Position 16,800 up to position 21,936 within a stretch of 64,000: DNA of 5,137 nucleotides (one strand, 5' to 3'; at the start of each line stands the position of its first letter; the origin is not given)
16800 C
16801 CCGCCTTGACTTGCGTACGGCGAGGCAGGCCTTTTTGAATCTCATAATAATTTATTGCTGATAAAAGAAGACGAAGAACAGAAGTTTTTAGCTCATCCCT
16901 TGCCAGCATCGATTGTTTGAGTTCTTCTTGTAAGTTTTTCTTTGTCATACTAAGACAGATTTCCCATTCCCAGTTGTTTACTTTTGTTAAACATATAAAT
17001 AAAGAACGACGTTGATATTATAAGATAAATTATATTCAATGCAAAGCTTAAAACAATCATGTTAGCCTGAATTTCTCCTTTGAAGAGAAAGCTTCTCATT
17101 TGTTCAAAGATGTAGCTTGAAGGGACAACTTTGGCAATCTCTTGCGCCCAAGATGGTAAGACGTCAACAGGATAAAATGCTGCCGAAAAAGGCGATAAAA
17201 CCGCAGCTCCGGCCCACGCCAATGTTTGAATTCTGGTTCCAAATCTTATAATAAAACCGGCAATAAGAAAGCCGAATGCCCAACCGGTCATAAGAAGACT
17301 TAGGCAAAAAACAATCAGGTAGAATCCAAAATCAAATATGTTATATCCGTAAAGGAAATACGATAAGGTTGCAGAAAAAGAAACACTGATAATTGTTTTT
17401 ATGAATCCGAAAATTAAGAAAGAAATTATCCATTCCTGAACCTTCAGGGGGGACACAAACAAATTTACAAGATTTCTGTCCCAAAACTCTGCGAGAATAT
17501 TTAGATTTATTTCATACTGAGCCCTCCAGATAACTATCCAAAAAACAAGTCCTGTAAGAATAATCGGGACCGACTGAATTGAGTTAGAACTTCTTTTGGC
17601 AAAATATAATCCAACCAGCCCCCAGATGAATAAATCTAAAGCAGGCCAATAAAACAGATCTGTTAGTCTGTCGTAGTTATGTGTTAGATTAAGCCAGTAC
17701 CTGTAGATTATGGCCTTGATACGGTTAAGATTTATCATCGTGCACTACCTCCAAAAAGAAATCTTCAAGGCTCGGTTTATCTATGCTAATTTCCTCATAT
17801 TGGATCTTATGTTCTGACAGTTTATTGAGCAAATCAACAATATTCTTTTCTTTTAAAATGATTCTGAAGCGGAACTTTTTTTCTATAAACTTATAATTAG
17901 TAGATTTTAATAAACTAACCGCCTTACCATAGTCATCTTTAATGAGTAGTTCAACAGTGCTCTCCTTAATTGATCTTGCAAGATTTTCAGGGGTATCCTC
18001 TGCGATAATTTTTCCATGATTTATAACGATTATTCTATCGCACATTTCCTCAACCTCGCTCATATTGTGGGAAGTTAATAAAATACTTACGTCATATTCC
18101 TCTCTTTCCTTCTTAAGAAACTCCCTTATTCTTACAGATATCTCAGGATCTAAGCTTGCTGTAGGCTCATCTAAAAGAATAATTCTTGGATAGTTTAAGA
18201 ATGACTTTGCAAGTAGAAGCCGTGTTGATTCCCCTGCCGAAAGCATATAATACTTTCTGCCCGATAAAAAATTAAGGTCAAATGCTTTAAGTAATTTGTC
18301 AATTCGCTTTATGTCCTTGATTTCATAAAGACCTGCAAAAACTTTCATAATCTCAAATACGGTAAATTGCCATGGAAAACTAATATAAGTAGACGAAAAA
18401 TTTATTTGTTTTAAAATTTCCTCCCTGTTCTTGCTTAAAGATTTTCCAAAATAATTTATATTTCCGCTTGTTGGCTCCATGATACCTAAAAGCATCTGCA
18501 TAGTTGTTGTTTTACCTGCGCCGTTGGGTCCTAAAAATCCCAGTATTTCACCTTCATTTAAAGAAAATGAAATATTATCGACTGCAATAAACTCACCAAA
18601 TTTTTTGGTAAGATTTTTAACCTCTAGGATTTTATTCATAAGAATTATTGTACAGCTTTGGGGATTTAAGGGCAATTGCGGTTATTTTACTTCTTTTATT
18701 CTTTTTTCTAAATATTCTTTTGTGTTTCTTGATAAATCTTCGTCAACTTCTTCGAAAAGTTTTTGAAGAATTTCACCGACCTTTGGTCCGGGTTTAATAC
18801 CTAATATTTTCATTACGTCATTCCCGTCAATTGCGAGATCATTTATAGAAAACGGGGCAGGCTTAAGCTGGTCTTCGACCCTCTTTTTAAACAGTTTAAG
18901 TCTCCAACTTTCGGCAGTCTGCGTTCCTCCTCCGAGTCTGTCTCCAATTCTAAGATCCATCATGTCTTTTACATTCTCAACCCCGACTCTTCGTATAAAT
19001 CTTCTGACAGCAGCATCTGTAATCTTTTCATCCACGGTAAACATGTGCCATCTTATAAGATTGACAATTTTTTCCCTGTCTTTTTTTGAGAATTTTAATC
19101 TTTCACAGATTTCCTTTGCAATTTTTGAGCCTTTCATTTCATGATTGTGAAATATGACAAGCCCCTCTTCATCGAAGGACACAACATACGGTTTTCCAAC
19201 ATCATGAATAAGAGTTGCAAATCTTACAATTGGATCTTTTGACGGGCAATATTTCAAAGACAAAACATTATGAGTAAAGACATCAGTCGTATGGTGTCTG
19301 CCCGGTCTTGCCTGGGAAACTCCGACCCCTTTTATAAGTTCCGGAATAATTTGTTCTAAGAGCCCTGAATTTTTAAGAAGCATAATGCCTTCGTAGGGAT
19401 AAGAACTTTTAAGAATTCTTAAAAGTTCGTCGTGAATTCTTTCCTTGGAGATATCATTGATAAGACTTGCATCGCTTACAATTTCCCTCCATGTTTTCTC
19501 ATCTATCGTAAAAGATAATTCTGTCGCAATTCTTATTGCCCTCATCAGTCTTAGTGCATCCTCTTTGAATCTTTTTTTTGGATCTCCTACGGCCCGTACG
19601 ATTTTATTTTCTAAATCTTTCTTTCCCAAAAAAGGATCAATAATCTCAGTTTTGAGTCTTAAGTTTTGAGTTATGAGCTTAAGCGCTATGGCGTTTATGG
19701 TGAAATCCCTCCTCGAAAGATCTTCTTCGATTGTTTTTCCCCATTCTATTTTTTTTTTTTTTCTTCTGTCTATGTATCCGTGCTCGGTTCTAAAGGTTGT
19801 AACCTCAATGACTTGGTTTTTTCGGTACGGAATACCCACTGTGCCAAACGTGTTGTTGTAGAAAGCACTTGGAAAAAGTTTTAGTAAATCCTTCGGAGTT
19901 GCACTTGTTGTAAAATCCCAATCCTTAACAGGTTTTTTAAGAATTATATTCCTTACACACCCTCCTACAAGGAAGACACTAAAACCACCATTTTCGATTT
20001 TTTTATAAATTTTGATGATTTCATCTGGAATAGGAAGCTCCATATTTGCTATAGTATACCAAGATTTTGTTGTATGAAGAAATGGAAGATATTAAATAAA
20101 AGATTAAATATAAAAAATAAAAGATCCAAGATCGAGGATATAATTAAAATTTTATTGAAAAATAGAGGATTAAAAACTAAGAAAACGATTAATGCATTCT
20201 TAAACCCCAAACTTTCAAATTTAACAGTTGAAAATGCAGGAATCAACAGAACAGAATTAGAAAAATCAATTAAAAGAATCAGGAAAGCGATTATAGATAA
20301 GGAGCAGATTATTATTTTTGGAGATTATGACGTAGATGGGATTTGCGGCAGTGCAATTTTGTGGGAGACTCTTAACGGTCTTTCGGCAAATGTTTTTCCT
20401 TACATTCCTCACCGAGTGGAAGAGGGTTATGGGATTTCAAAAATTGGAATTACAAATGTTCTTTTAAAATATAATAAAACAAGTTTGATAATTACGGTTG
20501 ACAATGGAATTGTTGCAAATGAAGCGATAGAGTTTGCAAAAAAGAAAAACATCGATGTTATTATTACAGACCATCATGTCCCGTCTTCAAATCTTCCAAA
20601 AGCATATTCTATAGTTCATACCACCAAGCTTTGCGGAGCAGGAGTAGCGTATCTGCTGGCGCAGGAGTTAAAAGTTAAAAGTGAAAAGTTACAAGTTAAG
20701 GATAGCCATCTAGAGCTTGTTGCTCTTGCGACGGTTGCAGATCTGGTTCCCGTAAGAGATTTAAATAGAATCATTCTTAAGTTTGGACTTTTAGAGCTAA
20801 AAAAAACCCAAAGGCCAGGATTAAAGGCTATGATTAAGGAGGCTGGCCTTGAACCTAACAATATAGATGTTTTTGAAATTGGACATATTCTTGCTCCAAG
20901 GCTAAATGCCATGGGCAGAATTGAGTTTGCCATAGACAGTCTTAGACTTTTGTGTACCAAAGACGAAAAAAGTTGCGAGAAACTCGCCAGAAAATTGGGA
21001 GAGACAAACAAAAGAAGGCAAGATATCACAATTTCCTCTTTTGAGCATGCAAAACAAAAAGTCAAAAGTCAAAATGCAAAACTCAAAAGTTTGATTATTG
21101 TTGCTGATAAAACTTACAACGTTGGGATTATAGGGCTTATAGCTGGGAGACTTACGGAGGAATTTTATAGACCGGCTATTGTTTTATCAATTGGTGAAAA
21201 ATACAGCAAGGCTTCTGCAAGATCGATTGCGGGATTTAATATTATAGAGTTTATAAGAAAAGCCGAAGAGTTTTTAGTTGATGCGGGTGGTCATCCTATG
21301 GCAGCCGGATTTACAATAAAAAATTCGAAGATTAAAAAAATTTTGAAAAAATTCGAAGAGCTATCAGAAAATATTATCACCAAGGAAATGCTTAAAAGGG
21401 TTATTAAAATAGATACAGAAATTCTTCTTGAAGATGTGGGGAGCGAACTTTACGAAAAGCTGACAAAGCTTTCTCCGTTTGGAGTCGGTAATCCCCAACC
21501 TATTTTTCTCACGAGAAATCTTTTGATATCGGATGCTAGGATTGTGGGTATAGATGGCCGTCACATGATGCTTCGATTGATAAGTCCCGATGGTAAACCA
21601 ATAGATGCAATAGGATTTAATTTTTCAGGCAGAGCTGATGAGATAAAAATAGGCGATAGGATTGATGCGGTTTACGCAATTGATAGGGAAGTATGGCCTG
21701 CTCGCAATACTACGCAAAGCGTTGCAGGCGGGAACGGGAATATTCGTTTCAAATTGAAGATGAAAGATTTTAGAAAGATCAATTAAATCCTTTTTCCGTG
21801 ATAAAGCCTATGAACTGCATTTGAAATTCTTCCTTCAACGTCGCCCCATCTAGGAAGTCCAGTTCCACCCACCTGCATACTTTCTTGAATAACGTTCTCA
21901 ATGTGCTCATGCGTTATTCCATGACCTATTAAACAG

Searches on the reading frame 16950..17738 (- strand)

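Call 44: search_protein_families(library=pfam, proteins=[window:16950-17738:-], max_evalue=0.0001)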
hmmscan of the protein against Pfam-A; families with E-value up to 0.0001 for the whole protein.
window:16950-17738:- (262 aa): 2 families
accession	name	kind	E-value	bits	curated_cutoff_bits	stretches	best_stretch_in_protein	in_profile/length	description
PF01061.29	ABC2_membrane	-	2.6e-11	43.9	26.9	1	7-219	3-211/211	ABC-2 type transporter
PF12698.13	ABC2_membrane_3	-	7.5e-06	25.7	31.6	1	61-247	164-342/347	ABC-2 family transporter protein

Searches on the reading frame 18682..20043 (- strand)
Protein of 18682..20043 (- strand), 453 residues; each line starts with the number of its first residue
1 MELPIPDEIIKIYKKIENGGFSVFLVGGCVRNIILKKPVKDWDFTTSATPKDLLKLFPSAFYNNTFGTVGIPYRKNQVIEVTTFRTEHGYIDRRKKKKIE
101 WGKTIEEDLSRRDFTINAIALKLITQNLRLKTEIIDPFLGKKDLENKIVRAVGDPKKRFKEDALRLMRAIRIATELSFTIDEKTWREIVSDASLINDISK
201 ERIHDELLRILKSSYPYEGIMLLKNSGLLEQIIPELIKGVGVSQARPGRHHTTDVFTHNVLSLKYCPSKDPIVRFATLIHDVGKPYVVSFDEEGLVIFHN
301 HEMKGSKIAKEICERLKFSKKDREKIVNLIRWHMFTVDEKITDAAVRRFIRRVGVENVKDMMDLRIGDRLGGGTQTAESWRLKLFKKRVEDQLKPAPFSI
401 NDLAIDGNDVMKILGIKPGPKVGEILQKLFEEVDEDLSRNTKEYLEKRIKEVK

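Call 44: search_protein_families(library=pfam, proteins=[window:18682-20043:-], max_evalue=0.0001)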
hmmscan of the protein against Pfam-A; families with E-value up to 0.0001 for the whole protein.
window:18682-20043:- (453 aa): 4 families
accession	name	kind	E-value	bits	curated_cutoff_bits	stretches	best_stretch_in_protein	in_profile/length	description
PF01743.26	PolyA_pol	-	2.2e-32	112.5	23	1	23-150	1-126/126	Poly A polymerase head domain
PF12627.12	PolyA_pol_RNAbd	-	1.3e-18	66.9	22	1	178-236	2-60/64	Probable RNA and SrmB- binding site of polymerase A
PF13735.12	tRNA_NucTran2_2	-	1.3e-11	45.1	27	1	307-447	22-147/149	tRNA nucleotidyltransferase domain 2 putative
PF01966.28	HD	-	2.2e-09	38.1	22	1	272-340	26-92/116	HD domain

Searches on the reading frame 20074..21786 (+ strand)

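Call 44: search_protein_families(library=pfam, proteins=[window:20074-21786:+], max_evalue=0.0001)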
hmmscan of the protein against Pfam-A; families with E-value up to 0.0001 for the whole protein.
window:20074-21786:+ (570 aa): 3 families
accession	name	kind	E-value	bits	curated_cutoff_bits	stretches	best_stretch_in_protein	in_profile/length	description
PF17768.7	RecJ_OB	-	2.7e-24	85.8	27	1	446-548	1-102/107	RecJ OB domain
PF01368.27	DHH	-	2.1e-23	83.4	28.1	1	78-220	1-125/125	DHH family, N-terminal domain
PF02272.25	DHHA1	-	3.6e-15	56.7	25.9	1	341-430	5-99/102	DHHA1 domain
